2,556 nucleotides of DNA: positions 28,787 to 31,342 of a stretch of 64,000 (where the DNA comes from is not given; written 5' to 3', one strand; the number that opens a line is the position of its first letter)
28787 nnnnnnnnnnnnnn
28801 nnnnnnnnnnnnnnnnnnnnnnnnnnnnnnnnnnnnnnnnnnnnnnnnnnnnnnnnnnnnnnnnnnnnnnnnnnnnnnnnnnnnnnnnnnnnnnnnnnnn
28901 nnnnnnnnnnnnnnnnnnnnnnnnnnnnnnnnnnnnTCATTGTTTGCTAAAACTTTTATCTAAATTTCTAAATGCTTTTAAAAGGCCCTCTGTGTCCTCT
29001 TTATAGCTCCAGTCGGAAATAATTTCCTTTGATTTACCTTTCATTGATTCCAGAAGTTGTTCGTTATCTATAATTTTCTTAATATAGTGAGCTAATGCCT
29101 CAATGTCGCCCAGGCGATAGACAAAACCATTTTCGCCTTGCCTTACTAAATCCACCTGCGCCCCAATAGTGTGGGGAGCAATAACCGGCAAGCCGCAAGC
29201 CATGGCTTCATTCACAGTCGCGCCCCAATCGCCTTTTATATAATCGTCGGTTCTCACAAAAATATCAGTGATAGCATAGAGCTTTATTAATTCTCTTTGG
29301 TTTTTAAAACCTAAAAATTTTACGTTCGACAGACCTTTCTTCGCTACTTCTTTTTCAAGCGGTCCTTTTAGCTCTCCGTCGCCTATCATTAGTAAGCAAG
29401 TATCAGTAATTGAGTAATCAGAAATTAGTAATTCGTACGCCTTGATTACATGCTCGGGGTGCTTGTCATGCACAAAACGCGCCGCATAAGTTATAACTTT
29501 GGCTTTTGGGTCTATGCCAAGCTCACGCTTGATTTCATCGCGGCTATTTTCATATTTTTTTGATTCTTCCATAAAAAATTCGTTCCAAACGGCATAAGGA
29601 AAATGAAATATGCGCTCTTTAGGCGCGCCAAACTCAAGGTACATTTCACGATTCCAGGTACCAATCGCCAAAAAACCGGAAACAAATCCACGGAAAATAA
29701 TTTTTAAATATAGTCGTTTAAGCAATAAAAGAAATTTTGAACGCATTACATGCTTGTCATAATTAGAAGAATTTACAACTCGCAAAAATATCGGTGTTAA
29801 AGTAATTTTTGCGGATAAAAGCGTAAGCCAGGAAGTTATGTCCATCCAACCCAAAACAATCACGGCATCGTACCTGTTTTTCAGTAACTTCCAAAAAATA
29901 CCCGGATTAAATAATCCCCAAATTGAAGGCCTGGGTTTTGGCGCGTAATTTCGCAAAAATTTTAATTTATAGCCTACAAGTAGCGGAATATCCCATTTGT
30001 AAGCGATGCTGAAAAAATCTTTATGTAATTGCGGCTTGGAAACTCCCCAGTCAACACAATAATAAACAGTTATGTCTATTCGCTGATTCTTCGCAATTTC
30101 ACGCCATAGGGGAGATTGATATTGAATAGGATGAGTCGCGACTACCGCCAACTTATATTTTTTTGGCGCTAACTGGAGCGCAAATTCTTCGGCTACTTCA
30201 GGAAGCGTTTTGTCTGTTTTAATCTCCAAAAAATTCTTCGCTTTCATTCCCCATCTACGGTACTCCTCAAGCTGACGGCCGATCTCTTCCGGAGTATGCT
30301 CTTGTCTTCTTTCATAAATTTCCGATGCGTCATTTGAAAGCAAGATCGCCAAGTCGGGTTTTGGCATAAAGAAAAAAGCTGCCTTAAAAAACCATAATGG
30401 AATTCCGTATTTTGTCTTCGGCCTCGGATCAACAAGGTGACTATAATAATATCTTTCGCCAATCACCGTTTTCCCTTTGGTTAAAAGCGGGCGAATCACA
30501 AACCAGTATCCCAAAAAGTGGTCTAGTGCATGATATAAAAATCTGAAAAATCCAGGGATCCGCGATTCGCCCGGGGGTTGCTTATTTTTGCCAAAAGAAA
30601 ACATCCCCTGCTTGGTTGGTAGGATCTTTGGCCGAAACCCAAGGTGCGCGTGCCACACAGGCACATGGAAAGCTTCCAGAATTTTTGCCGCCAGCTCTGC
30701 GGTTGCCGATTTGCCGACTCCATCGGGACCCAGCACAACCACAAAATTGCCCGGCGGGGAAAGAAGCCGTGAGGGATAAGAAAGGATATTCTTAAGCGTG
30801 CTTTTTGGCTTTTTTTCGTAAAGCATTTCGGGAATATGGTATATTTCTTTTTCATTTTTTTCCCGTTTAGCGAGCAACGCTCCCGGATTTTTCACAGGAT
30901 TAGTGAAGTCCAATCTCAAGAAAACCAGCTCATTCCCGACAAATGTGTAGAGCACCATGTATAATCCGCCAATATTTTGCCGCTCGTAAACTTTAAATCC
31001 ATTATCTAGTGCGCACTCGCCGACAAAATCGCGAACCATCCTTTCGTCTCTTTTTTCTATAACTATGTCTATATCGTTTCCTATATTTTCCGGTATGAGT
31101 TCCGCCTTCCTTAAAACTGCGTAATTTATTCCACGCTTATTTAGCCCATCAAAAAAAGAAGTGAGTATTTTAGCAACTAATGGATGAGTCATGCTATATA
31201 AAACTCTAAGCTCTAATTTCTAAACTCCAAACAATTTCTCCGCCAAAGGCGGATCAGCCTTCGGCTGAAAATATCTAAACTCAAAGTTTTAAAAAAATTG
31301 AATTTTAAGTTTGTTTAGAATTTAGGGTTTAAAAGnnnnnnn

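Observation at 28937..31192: Unusual 751 aa tri-domain fusion: nucleotidyltransferase-like + dTMP-kinase-like P-loop kinase + GT4 glycosyltransferase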

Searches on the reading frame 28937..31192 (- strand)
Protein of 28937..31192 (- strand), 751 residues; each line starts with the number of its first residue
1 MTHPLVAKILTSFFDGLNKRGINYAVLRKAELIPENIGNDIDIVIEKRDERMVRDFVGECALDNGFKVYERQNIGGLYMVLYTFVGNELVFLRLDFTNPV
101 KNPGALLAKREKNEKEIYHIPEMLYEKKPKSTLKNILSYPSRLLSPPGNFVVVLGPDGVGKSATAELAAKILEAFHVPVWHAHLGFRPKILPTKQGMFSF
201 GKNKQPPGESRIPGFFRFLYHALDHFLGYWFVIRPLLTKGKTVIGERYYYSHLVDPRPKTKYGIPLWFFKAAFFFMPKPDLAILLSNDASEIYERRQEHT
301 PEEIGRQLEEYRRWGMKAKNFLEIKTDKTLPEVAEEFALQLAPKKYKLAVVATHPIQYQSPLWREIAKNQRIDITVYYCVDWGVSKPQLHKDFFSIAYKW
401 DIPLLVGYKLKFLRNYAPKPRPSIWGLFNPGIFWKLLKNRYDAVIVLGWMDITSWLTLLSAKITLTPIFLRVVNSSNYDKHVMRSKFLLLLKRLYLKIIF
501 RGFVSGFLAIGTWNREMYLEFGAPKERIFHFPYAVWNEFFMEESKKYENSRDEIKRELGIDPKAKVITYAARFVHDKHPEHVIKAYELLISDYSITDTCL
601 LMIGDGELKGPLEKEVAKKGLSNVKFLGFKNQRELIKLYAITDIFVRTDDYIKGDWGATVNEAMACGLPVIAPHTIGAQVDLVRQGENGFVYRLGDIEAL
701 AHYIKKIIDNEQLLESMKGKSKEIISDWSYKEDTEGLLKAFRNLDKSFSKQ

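Call 3: search_protein_families(library=pfam, proteins=[window:28937-31192:-], max_evalue=1)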
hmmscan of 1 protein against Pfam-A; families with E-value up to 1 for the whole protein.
window:28937-31192:- (751 aa): 7 families
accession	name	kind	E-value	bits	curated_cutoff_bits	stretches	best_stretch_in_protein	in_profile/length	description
PF00534.26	Glycos_transf_1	-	3.9e-33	114.9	26.4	1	551-722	2-170/172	Glycosyl transferases group 1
PF13692.12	Glyco_trans_1_4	-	9.4e-21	75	27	1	565-710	2-142/142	Glycosyl transferases group 1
PF02223.23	Thymidylate_kin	-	1.5e-08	35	27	1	155-322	3-163/185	Thymidylate kinase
PF13524.12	Glyco_trans_1_2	-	0.0095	16.3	25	1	619-731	27-136/144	Glycosyl transferase-like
PF13191.12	AAA_16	-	0.038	14.9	32.6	1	142-173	18-49/167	AAA ATPase domain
PF07728.20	AAA_5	-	0.081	13.4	22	0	151-173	2-24/139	AAA domain (dynein-related subfamily)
PF19835.5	SegE_GIY-YIG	-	0.28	11.8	25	0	688-739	17-69/123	Putative endonuclease segE, GIY-YIG domain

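Call 4: search_protein_families(library=ncbifam, proteins=[window:28937-31192:-], max_evalue=1)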
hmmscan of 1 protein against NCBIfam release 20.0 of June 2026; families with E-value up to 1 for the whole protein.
window:28937-31192:- (751 aa): 30 families (the best 25 are shown)
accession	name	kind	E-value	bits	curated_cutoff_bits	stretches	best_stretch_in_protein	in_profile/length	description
TIGR03999.1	thiol_BshA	equivalog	3.5e-23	82.1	273.7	1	540-727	175-356/375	N-acetyl-alpha-D-glucosaminyl L-malate synthase BshA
TIGR03088.1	stp2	hypoth_equivalog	5.7e-17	61.8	409.05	1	497-725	130-353/374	TIGR03088 family PEP-CTERM/XrtA system glycosyltransferase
TIGR04157.1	glyco_rSAM_CFB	subfamily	3.2e-15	56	400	1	544-710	207-366/406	TIGR04157 family glycosyltransferase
NF049988.1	MGlcDAGSynMgs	equivalog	1.4e-14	54.3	400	1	540-743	190-386/398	alpha-monoglucosyldiacylglycerol synthase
TIGR03449.1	mycothiol_MshA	equivalog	6.9e-14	51.6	462.5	1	550-743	206-402/406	D-inositol-3-phosphate glycosyltransferase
TIGR04063.1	stp3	hypoth_equivalog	2.8e-13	49.5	442.05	1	521-725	175-375/397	TIGR04063 family PEP-CTERM/XrtA system glycosyltransferase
NF041876.1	EPS_EpsE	equivalog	1.1e-12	48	400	1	570-726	220-377/389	exopolysaccharide biosynthesis GT4 family glycosyltransferase EpsE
NF053787.1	GlcN_PG_synth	equivalog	6.1e-12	45.1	480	1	549-744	182-359/361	N-acetylglucosaminyl phosphatidylglycerol synthase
NF041010.1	glycosy_Agl16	equivalog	1.9e-11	43.4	575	1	503-733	133-340/352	glycosylation protein Agl16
NF038298.1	EPS_HpsO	equivalog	2.1e-11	43.2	575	1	529-720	166-362/388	hormogonium polysaccharide biosynthesis glycosyltransferase HpsO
NF007640.0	PRK10307.1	subfamily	2e-10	40.2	276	1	522-723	190-385/411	WcaI family glycosyltransferase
NF047880.1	glyco_SdgA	exception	5.5e-10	38.4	800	1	564-728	316-474/488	serine-aspartate repeat adhesin O-glycosyltransferase SdgA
NF050056.1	ProtGlycPglH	equivalog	1.2e-09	37.7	600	1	563-738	178-347/354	GalNAc-alpha-(1->4)-GalNAc-alpha-(1->3)-diNAcBac-PP-undecaprenol alpha-1,4-N-acetyl-D-galactosaminyltransferase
NF012028.0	PRK15484.1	subfamily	4e-09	36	618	1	547-736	176-370/380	lipopolysaccharide N-acetylglucosaminyltransferase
NF047684.1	TeichurnBiosyTuaC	equivalog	7.1e-09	35.1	550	1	543-743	198-388/391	teichuronic acid biosynthesis protein TuaC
TIGR00041.1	DTMP_kinase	equivalog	3.8e-07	30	83.25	1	232-311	82-160/196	dTMP kinase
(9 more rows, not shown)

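Call 5: search_solved_structures(query=window:28937-31192:-, max_evalue=1, show_alignments=2)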
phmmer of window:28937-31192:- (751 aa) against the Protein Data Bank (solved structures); distinct sequences matched with E-value up to 1: 38.
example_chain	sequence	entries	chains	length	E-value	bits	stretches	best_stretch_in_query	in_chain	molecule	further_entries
5d00_A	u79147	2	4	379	1.4e-13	53.5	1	540-723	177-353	N-acetyl-alpha-D-glucosaminyl L-malate synthase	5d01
2jjm_A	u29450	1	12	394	3.4e-13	52.3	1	540-727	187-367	GLYCOSYL TRANSFERASE, GROUP 1 FAMILY PROTEIN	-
3mbo_A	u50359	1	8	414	3.8e-13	52.1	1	540-727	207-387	Glycosyltransferase, group 1 family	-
4xso_B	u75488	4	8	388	6.6e-10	41.4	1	602-724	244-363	Alr3699 protein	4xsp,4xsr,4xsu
3okc_A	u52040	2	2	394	1.3e-09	40.4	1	551-735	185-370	GDP-mannose-dependent alpha-(1-6)-phosphatidylinositol monomannoside mannosyltransferase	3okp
3oka_A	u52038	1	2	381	1.4e-09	40.3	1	551-732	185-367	GDP-mannose-dependent alpha-(1-6)-phosphatidylinositol monomannoside mannosyltransferase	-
6n1x_A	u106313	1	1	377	9.5e-09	37.6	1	547-718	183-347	Glycosyltransferase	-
6d9t_A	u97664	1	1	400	1.1e-08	37.4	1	547-718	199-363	Glycosyl transferase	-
7qnt_AAA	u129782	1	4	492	9.5e-07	30.9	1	565-728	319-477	TarM(Se)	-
7qd7_AAA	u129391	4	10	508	1e-06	30.9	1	565-728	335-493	TarM(Se)_G117R | TarM(Se)_G117R-4RboP | TarM(Se)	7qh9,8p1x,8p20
3c4q_A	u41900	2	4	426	2e-05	26.5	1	550-713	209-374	Predicted glycosyltransferases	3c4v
3c48_A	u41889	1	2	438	2.2e-05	26.5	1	550-713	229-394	Predicted glycosyltransferases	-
9dcm_B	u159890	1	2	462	3.8e-05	25.6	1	522-692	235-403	Sucrose-phosphate synthase-like protein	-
8vrf_B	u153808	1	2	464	3.8e-05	25.6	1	522-692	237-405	Sucrose-phosphate synthase-like protein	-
8uag_A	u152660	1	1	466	3.9e-05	25.6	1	522-692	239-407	Sucrose-phosphate synthase-like protein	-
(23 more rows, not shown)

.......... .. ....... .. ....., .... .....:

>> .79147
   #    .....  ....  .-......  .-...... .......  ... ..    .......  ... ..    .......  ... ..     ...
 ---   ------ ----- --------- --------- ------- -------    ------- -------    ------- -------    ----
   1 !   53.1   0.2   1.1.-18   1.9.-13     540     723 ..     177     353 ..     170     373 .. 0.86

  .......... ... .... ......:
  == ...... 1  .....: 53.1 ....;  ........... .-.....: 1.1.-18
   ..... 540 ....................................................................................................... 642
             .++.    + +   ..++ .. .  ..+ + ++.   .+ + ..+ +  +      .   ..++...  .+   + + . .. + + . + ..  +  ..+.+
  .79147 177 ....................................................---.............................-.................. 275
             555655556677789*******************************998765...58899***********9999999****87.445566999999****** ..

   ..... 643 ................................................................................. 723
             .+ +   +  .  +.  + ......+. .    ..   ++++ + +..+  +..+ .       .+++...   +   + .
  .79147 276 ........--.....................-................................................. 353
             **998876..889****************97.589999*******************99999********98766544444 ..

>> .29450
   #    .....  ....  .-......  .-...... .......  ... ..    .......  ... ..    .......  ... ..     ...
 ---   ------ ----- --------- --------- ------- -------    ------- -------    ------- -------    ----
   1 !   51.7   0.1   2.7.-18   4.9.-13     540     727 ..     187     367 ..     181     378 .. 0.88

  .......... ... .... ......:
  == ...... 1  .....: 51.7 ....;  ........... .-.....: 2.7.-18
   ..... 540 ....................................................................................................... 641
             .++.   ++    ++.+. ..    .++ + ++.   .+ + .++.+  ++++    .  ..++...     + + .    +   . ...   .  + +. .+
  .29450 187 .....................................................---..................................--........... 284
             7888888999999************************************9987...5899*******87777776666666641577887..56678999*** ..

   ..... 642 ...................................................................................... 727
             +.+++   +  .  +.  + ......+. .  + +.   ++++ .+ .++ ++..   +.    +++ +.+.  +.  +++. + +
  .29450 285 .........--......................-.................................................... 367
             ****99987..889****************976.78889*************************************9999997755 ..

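Call 6: find_homologous_proteins(query=window:28937-31192:-, max_evalue=0.001)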
Query window:28937-31192:- (751 aa): 42 proteins with E <= 0.001 among 8000 candidates.
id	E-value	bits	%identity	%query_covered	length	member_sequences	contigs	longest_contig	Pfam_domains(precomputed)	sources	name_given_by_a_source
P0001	0.0e+0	1744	100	100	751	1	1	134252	PF00534.27,PF02223.24,PF13692.13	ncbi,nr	ncbi:MAG: glycosyltransferase [Candidatus Liptonbacteria bacterium]|nr:glycosyltransferase [Candidat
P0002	0.0e+0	1328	76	100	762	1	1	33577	PF00534.27,PF02223.24,PF13692.13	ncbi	-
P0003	0.0e+0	1117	64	99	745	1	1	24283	PF00534.27,PF02223.24,PF13692.13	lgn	-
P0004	0.0e+0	1091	63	99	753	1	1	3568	PF00534.27,PF02223.24,PF13692.13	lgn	-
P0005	0.0e+0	1077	63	98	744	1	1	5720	PF00534.27,PF02223.24,PF13692.13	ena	-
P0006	0.0e+0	1038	61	99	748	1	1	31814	PF00534.27,PF02223.24,PF13692.13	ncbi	-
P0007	9.5e-272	922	67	80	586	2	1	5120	PF00534.27,PF02223.24,PF13692.13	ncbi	-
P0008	9.1e-227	773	48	98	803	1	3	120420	PF00534.27,PF02223.24,PF13692.13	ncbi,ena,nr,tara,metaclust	ncbi:hypothetical protein CL629_04505 [bacterium]|nr:hypothetical protein [bacterium]|tara:strand:- 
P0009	3.4e-212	725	48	98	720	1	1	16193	PF00534.27,PF02223.24,PF20706.4,PF13692.13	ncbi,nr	ncbi:MAG: glycosyltransferase [Nanoarchaeota archaeon]|nr:glycosyltransferase [Nanoarchaeota archaeo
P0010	3.7e-204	699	47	85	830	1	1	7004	PF00534.27,PF02223.24,PF13692.13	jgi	jgi:glycosyltransferase involved in cell wall biosynthesis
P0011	1.4e-202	693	50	80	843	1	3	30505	PF00534.27,PF02223.24,PF13692.13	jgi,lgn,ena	-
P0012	4.8e-179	616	66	53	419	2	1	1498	PF00534.27,PF13692.13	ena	-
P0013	2.5e-88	316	39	55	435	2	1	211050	PF00534.27,PF20706.4,PF13692.13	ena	-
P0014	4.0e-70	255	37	53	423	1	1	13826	PF00534.27,PF13524.13,PF20706.4,PF13692.13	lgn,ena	-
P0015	2.0e-49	187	30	54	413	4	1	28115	PF00534.27,PF13579.13,PF13439.13,PF20706.4,PF13692.13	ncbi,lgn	-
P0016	1.0e-48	185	30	53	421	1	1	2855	PF00534.27,PF13579.13,PF13439.13,PF20706.4,PF13692.13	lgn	-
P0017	3.3e-48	183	32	53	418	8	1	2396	PF00534.27,PF13579.13,PF13439.13,PF20706.4,PF13692.13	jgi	-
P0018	1.4e-47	181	33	52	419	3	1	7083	PF00534.27,PF13579.13,PF13439.13,PF20706.4,PF13692.13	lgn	-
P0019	2.0e-47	180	31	53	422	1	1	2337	PF00534.27,PF13579.13,PF13439.13,PF20706.4,PF13692.13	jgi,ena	-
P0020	2.9e-47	180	31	53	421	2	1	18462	PF00534.27,PF13579.13,PF13439.13,PF20706.4,PF13692.13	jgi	jgi:glycosyltransferase involved in cell wall biosynthesis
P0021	3.3e-47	180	30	52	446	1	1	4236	PF00534.27,PF13579.13,PF13439.13,PF20706.4,PF13692.13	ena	-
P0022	3.6e-47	180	30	53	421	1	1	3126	PF00534.27,PF13579.13,PF13439.13,PF13692.13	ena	-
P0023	4.3e-47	179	31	53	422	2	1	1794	PF00534.27,PF13579.13,PF13439.13,PF20706.4,PF13692.13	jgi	-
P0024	6.4e-44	169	29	53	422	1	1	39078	PF00534.27,PF13579.13,PF13439.13,PF20706.4,PF13692.13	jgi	jgi:glycosyltransferase involved in cell wall biosynthesis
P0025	4.6e-29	120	37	25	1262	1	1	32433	PF00534.27,PF20706.4,PF13692.13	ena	-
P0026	2.4e-28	117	37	26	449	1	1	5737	PF02223.24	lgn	-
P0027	9.7e-26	109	36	25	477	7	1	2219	-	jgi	jgi:thymidylate kinase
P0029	3.7e-22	97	35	23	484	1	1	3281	PF02223.24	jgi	jgi:thymidylate kinase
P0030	2.3e-19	88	33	26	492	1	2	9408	PF02223.24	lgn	-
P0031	1.3e-17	82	33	25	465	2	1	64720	-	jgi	jgi:thymidylate kinase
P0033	2.0e-14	71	28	27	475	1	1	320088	-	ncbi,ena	-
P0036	4.3e-12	64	30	25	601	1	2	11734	PF00132.31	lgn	-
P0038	1.4e-10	59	31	27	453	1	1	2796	PF02223.24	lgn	-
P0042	5.8e-5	40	28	25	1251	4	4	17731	PF00534.27,PF16889.12,PF13524.13,PF13439.13,PF13692.13,PF07940.19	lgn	-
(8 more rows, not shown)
